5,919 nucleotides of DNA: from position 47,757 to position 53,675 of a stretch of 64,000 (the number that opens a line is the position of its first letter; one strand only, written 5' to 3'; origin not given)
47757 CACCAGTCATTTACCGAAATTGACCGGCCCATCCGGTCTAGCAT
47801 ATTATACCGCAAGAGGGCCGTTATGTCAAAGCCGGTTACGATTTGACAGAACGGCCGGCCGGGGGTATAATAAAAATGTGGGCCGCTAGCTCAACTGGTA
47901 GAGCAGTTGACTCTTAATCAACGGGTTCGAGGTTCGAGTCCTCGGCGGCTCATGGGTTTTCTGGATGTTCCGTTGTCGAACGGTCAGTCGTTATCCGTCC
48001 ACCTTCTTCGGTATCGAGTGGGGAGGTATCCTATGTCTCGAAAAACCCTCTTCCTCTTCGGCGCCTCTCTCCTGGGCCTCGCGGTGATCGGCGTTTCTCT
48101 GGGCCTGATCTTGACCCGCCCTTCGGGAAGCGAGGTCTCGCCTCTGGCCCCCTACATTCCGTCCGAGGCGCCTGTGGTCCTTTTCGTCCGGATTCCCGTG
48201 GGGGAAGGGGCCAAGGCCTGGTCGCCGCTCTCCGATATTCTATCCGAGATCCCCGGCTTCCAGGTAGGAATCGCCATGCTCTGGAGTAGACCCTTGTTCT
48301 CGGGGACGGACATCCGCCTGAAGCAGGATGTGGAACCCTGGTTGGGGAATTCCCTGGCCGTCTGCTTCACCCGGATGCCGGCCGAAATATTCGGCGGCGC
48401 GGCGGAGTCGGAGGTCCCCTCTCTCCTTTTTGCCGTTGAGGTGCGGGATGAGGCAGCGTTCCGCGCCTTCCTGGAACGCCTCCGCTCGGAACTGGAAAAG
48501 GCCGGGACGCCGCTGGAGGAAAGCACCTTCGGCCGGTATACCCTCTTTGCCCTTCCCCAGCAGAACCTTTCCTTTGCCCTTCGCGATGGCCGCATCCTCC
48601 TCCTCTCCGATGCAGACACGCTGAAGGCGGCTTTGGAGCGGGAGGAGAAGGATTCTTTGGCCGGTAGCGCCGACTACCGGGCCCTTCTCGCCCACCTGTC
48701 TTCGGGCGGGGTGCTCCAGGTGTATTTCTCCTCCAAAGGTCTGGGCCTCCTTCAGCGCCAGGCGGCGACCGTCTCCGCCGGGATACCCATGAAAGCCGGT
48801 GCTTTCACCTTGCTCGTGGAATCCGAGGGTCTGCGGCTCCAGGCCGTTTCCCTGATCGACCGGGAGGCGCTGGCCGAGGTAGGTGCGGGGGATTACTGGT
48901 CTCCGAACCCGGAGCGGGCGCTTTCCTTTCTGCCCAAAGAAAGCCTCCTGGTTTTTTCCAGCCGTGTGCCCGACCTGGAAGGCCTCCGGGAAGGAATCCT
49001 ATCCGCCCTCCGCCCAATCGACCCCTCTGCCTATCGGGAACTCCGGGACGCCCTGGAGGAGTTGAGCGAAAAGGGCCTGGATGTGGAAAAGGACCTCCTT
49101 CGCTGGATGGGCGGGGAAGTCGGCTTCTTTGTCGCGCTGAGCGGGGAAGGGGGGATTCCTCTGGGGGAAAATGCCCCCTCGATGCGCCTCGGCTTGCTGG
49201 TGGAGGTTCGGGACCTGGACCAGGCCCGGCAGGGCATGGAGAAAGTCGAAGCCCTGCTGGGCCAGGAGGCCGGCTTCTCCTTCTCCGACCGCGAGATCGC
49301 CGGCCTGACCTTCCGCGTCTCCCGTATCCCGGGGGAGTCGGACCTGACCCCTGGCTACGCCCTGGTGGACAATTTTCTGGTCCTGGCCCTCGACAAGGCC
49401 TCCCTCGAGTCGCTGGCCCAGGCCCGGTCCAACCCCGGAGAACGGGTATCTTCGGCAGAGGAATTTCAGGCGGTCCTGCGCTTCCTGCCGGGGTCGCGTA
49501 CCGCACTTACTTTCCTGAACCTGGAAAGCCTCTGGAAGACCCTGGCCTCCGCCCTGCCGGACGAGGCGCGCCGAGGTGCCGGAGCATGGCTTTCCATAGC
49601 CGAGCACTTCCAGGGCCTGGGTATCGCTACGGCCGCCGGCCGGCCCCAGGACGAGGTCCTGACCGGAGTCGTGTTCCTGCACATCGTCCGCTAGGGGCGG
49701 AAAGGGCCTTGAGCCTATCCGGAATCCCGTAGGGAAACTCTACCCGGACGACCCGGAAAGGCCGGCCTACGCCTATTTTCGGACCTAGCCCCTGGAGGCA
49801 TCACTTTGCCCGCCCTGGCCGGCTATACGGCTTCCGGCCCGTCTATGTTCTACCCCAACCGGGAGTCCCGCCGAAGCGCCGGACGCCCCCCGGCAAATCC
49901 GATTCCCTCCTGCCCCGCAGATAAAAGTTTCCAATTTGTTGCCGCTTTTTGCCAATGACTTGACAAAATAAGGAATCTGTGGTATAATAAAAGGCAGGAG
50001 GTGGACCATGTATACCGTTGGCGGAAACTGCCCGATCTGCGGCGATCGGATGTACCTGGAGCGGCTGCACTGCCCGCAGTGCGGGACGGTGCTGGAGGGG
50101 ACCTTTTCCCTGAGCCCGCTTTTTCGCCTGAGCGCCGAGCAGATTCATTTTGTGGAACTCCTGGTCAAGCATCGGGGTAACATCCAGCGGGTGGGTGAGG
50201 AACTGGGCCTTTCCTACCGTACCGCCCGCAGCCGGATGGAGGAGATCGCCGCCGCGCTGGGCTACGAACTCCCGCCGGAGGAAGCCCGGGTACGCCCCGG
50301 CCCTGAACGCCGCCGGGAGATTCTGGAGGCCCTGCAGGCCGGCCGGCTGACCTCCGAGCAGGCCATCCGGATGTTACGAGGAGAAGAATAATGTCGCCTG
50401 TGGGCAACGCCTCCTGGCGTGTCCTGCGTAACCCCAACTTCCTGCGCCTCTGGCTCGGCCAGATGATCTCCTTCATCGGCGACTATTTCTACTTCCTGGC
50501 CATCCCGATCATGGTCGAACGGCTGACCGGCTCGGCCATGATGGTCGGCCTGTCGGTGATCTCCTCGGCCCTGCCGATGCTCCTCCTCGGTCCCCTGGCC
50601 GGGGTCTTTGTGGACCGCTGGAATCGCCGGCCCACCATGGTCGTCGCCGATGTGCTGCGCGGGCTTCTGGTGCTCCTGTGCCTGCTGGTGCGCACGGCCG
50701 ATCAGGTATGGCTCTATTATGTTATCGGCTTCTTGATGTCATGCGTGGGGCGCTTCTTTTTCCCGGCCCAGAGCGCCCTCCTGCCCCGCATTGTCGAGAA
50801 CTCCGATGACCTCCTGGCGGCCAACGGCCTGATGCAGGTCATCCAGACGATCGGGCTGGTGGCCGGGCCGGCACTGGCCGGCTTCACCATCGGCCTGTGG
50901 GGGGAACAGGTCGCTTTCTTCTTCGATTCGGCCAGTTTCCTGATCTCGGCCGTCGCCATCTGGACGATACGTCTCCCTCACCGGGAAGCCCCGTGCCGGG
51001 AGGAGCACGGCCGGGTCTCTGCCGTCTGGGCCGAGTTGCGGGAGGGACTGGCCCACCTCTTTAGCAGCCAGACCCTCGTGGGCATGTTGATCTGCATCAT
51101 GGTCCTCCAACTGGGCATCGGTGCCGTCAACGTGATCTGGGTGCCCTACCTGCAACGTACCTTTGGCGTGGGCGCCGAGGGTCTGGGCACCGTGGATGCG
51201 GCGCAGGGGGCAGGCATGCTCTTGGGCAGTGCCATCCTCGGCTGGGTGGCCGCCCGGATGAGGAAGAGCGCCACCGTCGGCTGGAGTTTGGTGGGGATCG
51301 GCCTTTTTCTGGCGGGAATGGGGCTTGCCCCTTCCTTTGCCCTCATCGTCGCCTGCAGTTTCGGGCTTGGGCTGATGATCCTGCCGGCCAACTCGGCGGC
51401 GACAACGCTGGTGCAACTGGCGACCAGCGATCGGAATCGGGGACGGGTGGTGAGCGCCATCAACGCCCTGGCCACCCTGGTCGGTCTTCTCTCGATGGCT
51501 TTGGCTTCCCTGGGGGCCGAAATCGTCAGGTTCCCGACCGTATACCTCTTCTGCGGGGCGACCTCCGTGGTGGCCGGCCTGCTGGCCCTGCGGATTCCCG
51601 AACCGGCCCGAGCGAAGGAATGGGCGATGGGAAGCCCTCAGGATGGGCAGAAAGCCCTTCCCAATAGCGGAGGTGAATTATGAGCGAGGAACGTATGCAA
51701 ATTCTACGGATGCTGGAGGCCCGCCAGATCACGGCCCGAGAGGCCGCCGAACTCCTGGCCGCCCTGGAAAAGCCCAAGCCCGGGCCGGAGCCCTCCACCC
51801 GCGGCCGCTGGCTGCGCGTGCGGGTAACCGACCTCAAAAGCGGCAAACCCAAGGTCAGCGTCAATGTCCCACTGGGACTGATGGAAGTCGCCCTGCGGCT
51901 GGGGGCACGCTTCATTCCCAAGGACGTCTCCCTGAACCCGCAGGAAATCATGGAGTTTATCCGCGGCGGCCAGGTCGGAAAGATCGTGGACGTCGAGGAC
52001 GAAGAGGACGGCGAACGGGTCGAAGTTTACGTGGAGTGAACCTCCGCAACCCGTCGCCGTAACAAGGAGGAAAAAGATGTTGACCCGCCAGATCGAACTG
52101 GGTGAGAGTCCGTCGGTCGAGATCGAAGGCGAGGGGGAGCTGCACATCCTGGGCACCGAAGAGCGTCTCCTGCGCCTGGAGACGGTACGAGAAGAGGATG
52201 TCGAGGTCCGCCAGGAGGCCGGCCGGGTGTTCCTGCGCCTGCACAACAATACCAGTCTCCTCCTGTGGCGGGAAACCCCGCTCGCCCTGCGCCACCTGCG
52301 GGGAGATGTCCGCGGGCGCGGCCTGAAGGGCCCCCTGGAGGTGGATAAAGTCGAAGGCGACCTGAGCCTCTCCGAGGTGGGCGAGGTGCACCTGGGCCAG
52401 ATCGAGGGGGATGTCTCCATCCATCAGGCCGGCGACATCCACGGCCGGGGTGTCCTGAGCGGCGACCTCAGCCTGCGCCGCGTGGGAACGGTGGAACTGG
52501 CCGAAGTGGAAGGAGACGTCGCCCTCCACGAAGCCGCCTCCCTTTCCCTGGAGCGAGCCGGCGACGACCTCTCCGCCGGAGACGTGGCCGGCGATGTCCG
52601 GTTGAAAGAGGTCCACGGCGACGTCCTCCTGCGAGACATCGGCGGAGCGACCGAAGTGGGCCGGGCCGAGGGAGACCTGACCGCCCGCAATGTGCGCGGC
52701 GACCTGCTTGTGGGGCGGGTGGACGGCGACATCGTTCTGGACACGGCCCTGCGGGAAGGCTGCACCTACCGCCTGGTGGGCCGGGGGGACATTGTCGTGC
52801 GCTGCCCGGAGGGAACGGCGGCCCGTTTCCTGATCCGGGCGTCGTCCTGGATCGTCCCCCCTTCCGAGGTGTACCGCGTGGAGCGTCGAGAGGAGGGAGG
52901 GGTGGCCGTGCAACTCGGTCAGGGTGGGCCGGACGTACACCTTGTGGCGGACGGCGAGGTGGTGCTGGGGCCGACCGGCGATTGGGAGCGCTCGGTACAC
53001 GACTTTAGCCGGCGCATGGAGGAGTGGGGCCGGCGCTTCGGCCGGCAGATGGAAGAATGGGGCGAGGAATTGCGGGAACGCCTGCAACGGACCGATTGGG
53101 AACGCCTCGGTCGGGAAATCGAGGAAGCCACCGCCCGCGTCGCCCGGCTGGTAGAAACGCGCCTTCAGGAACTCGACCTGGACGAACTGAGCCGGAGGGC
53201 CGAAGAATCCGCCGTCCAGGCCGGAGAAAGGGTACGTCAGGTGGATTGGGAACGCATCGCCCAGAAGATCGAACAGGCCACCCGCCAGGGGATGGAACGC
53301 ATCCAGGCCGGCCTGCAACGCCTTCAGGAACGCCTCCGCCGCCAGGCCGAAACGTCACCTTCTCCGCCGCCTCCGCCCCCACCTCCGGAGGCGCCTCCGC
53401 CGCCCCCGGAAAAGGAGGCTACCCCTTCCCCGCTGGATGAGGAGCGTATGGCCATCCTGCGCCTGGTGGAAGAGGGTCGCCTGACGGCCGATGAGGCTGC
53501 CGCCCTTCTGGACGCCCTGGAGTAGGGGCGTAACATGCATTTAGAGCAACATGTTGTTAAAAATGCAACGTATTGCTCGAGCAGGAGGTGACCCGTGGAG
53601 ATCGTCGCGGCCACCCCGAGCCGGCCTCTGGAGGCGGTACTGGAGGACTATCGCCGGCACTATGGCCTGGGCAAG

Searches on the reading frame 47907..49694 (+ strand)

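Call 27: search_protein_families(library=pfam, proteins=[window:47907-49694:+], max_evalue=0.0001)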
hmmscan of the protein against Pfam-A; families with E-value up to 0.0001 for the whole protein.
window:47907-49694:+ (595 aa): 1 family
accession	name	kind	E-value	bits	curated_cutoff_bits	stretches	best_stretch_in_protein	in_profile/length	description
PF11832.13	DUF3352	-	1.1e-36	127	26.8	1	57-592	8-535/536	Protein of unknown function (DUF3352)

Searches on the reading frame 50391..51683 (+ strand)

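Call 27: search_protein_families(library=pfam, proteins=[window:50391-51683:+], max_evalue=0.0001)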
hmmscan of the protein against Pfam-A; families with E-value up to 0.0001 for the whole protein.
window:50391-51683:+ (430 aa): 3 families
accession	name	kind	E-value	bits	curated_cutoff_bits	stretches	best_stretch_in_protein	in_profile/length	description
PF07690.21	MFS_1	-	3.2e-45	155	33.4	2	20-237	1-216/347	Major Facilitator Superfamily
PF05977.19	MFS_3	-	3.1e-23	82.4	27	1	8-360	3-351/524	Transmembrane secretion effector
PF13347.12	MFS_2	-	1.4e-10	40.8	27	1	48-380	31-385/427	MFS/sugar transport protein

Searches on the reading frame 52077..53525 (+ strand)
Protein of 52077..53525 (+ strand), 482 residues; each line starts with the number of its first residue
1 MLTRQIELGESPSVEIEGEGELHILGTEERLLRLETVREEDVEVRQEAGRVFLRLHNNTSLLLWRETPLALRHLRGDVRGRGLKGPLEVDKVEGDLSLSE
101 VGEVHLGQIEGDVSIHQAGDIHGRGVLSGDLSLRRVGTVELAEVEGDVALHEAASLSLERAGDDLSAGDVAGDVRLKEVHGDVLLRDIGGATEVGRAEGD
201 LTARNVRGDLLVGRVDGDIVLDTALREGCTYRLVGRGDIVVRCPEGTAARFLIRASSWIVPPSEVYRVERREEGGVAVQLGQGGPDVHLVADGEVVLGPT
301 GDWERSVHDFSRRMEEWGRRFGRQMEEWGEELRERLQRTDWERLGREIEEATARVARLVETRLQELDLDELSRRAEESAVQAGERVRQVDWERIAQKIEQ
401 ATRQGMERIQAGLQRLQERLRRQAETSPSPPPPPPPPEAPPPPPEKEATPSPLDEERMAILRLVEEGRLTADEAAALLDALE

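Call 27: search_protein_families(library=pfam, proteins=[window:52077-53525:+], max_evalue=0.0001)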
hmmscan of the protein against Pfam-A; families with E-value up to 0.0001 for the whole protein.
window:52077-53525:+ (482 aa): 1 family
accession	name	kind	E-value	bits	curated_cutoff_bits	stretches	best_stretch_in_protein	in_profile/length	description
PF22746.1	SHOCT-like_DUF2089-C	-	4.7e-09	36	27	1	455-482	1-28/32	SHOCT-like domain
